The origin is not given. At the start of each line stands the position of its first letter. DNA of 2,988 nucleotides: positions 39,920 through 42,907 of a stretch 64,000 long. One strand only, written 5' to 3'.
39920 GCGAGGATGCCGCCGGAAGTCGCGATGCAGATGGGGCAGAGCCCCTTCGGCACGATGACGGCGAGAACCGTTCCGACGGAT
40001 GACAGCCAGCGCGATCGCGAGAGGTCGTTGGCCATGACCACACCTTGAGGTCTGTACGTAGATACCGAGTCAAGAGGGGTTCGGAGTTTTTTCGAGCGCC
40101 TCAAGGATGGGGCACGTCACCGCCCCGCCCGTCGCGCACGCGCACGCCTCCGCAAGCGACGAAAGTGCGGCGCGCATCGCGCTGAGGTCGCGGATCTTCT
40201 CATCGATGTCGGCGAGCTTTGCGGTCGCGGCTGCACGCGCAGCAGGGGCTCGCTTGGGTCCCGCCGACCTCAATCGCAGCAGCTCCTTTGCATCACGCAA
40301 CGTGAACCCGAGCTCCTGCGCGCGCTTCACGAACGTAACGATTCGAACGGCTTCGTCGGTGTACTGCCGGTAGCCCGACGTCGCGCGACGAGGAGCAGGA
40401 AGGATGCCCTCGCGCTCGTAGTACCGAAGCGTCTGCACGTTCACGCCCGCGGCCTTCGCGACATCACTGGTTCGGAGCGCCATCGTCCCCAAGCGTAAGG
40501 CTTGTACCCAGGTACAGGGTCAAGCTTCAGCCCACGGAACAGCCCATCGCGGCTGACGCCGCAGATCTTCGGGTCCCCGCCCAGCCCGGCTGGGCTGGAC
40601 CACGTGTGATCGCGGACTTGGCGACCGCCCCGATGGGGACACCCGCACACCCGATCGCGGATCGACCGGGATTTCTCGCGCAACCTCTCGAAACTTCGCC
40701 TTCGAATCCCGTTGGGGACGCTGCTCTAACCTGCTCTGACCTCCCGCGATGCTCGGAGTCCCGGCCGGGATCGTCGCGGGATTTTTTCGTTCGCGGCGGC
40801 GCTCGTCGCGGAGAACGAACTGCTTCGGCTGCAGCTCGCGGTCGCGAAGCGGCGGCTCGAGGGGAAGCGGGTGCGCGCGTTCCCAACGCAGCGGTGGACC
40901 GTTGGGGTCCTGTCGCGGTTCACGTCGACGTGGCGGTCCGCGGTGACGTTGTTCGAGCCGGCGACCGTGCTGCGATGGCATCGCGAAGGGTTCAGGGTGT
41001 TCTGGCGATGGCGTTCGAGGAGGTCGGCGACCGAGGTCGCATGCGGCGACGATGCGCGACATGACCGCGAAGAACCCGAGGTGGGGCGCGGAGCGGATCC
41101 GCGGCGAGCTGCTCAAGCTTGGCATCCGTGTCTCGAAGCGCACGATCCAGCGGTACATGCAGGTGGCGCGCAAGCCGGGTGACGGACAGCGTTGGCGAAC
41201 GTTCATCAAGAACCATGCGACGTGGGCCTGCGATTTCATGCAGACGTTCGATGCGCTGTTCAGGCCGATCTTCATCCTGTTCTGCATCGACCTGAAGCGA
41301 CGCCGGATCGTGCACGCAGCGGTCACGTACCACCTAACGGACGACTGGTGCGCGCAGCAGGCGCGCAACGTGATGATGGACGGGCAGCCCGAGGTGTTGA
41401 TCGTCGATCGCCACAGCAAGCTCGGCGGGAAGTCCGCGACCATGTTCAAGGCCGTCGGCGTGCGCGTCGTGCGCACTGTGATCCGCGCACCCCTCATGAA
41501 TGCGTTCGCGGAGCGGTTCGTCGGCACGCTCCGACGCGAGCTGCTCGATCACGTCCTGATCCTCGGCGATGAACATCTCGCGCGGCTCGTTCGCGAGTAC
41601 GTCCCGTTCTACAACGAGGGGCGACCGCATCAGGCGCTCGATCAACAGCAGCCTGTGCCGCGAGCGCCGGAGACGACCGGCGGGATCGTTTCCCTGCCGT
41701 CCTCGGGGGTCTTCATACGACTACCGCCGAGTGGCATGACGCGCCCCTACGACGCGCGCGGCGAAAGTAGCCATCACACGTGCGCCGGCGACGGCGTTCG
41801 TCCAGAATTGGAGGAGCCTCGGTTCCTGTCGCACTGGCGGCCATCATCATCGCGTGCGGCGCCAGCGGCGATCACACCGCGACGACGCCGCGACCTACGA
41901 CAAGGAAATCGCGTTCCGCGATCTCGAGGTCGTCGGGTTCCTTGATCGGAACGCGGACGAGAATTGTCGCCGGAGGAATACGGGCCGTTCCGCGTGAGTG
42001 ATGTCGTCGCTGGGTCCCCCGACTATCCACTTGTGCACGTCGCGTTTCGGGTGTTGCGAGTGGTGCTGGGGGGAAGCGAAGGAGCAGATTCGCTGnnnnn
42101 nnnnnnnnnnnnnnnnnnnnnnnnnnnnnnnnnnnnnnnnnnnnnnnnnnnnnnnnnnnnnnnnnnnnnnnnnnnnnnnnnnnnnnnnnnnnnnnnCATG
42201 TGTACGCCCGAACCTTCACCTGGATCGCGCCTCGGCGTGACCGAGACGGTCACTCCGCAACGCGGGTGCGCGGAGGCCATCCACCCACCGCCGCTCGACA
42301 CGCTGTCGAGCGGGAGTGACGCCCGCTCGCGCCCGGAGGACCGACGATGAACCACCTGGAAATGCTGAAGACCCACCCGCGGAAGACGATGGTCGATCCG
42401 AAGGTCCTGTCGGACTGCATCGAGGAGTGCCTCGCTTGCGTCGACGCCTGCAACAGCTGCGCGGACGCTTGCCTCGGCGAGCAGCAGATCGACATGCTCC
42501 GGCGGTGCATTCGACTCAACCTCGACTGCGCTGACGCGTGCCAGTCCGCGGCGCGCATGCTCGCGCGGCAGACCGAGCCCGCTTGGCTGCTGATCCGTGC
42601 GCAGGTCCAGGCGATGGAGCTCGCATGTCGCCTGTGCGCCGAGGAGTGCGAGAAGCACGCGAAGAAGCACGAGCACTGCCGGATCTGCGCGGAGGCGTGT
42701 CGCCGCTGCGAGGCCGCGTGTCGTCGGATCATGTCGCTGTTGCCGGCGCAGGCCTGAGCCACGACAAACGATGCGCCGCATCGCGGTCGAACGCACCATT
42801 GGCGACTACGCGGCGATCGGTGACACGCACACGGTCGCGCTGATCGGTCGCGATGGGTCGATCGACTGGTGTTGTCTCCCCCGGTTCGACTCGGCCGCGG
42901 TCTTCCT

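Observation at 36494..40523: Mer-like operon with non-canonical parts: MerR, MerC-like, CPCC glutaredoxin-like, HMA lipoprotein, CC-rich peptide, CzcO-like flavoprotein ending in GCCA, MFS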

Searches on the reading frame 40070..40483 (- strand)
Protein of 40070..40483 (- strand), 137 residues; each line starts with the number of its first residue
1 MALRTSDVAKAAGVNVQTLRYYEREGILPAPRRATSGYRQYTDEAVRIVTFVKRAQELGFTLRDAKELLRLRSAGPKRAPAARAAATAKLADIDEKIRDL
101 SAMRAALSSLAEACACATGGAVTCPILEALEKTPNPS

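Call 4: search_protein_families(library=pfam, proteins=[window:40070-40483:-], max_evalue=0.01)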
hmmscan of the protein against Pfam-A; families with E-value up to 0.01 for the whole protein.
window:40070-40483:- (137 aa): 3 families
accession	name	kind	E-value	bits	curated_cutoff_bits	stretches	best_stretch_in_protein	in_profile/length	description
PF13411.12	MerR_1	-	3.3e-19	69.2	21.6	1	4-70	2-67/69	MerR HTH family regulatory protein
PF09278.17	MerR-DNA-bind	-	3.2e-16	60.1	25.4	1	46-110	1-65/65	MerR, DNA binding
PF00376.29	MerR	-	2.3e-15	56.5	28.2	1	4-41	1-38/38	MerR family regulatory protein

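Call 5: search_protein_families(library=ncbifam, proteins=[window:40070-40483:-], max_evalue=0.01)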
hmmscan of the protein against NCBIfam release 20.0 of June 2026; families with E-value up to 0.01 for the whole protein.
window:40070-40483:- (137 aa): 17 families
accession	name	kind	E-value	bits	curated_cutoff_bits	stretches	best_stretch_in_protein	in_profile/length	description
TIGR02051.1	MerR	equivalog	5.6e-34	117.1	150.85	1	6-130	3-124/124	mercury resistance transcriptional regulator MerR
NF007069.0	PRK09514.1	equivalog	7.5e-32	110.2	143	1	4-133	3-133/141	Zn(2+)-responsive transcriptional regulator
TIGR02043.1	ZntR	equivalog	2.8e-31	108.4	167.95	1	4-131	3-131/131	Zn(2+)-responsive transcriptional regulator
TIGR02044.1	CueR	equivalog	1.1e-30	106.3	147.4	1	5-130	3-126/127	Cu(I)-responsive transcriptional regulator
NF010315.0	PRK13752.1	subfamily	2.1e-28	99.2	261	1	8-132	13-134/144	mercury resistance transcriptional regulator MerR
NF007590.0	PRK10227.1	equivalog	2.3e-23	82.7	244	1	5-131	3-127/135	Cu(I)-responsive transcriptional regulator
TIGR02047.1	CadR-PbrR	equivalog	7.8e-22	77.7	151.45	1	4-129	2-126/127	Cd(II)/Pb(II)-responsive transcriptional regulator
TIGR01950.1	SoxR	equivalog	2.5e-14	53.2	116.9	1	4-118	3-116/142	redox-sensitive transcriptional activator SoxR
NF041849.1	trans_regNmlR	equivalog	3.4e-12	46.4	175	1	7-105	5-103/117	stress response transcriptional regulator NmlR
NF047375.1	HeatShock_HspR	equivalog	9.9e-10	38.3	105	1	6-73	7-74/92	heat shock protein transcriptional repressor HspR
NF053782.1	ChlnTransRegdde3219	equivalog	3.9e-09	36.4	450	1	6-71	10-75/278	choline utilization transcriptional activator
NF050798.1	TF_FtsR_Actino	equivalog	5.8e-08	33.1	150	1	14-114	17-118/223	transcriptional regulator FtsR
TIGR02054.1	MerD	equivalog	7.1e-08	33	103.65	1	4-113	5-105/120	mercuric resistance transcriptional repressor MerD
NF047377.1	heat_HspR_dupli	exception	8.9e-08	31.9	300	1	13-105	16-108/214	heat shock protein transcriptional repressor HspR, fused homodimer type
NF033783.1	coreg_MerD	equivalog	7.2e-06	26.4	170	1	4-110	5-109/121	mercury resistance co-regulator MerD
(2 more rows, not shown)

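Call 57: search_solved_structures(query=window:40070-40483:-, max_evalue=1e-8, show_alignments=5)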
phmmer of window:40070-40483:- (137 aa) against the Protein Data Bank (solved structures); distinct sequences matched with E-value up to 1e-8: 11.
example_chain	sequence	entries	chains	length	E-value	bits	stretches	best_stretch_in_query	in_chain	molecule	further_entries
5crl_A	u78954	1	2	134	2.6e-24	89.4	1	8-131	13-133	Mercuric resistance operon regulatory protein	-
4ua1_A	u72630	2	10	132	3.9e-22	82.4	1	2-132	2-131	Regulatory protein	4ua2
6ldi_G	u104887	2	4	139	1.5e-21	80.5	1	1-130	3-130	HTH-type transcriptional regulator CueR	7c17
1q05_A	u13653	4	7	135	1.1e-20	77.7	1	5-130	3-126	Transcriptional regulator cueR | HTH-type transcriptional regulator CueR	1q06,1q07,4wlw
6xh7_G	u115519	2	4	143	1.3e-20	77.4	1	5-130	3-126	HTH-type transcriptional regulator CueR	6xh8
4wls_A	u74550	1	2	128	4.6e-18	69.2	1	5-130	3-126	HTH-type transcriptional regulator CueR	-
6jgv_A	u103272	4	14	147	1.1e-16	64.8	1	5-132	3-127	CadR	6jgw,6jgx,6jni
6jyw_A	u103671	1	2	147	1.5e-16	64.4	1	5-132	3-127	CadR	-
6jgf_A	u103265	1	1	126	1.8e-16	64.1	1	5-131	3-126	CadR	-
5gpe_A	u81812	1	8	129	8.9e-15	58.6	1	3-129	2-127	Transcriptional regulator, MerR-family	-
1q08_A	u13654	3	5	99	1.9e-09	41.5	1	49-132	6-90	Zn(II)-responsive regulator of zntA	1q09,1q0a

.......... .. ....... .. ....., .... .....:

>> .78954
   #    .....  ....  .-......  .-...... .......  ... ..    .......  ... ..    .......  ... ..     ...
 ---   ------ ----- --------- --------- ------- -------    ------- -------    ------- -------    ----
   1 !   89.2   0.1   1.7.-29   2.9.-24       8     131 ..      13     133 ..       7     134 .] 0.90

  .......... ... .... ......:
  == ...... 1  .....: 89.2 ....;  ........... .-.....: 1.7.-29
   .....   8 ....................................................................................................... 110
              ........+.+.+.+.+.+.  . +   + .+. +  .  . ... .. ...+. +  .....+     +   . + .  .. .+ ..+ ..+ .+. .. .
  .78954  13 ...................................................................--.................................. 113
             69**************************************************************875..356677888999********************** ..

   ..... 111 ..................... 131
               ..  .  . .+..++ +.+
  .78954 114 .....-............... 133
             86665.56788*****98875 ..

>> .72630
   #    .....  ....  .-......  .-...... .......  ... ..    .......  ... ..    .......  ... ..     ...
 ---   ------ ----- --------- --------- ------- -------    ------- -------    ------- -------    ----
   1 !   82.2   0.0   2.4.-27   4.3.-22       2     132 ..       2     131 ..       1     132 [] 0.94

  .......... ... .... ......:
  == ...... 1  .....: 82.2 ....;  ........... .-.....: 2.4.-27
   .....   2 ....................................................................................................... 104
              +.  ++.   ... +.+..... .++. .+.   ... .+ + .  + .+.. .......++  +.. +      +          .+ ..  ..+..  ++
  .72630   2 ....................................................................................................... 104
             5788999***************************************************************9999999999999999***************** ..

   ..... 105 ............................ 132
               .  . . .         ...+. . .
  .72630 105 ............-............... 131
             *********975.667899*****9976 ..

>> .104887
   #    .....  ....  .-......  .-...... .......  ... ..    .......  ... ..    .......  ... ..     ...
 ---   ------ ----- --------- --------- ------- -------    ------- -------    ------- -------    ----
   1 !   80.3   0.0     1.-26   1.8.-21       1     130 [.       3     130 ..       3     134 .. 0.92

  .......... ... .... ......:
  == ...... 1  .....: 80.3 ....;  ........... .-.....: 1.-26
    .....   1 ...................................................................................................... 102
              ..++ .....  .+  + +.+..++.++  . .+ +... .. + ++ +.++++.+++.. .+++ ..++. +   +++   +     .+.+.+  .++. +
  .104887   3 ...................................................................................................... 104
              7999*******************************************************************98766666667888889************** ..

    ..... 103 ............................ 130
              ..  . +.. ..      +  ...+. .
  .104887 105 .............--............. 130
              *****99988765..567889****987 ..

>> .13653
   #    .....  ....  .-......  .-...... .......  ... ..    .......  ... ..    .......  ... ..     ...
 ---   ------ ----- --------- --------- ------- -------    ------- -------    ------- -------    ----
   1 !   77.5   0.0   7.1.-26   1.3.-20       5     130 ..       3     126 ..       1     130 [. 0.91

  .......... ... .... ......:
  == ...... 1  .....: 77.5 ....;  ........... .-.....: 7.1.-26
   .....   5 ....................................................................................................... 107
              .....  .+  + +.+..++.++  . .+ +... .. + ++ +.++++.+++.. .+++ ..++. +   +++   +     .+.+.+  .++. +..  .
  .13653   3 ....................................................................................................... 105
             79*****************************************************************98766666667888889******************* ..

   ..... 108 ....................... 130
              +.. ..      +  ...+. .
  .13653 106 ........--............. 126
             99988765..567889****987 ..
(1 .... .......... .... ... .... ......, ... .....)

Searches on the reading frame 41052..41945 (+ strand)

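Call 56: search_protein_families(library=ncbifam, proteins=[window:41052-41945:+], max_evalue=0.00001)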
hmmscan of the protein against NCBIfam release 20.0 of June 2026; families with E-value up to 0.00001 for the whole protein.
window:41052-41945:+ (297 aa): 2 families
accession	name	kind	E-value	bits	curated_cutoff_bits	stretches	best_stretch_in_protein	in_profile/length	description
NF033516.0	transpos_IS3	equivalog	2.6e-19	69.7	160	1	2-202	140-366/369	IS3 family transposase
NF033577.2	transpos_IS481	equivalog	1.8e-17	63.8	224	1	6-203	72-282/284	IS481 family transposase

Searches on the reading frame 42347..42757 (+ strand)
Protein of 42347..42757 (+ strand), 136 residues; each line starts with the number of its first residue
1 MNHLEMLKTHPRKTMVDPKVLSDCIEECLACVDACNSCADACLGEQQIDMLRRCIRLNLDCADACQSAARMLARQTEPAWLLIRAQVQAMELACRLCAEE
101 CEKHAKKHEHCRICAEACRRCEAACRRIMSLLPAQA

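Call 4: search_protein_families(library=pfam, proteins=[window:42347-42757:+], max_evalue=0.01)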
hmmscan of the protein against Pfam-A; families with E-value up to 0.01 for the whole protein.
window:42347-42757:+ (136 aa): 1 family
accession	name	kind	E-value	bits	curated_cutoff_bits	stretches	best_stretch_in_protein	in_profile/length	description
PF03860.21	DUF326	-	1e-06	28.9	20.4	1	49-66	2-19/21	Domain of Unknown Function (DUF326)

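Call 5: search_protein_families(library=ncbifam, proteins=[window:42347-42757:+], max_evalue=0.01)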
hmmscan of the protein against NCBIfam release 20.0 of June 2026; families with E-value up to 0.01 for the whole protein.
window:42347-42757:+ (136 aa): 1 family
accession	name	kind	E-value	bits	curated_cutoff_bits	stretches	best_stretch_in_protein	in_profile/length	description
TIGR04401.1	TAT_Cys_rich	subfamily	1.1e-07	32.2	100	1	50-128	77-151/151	Csp1 family four helix bundle copper storage protein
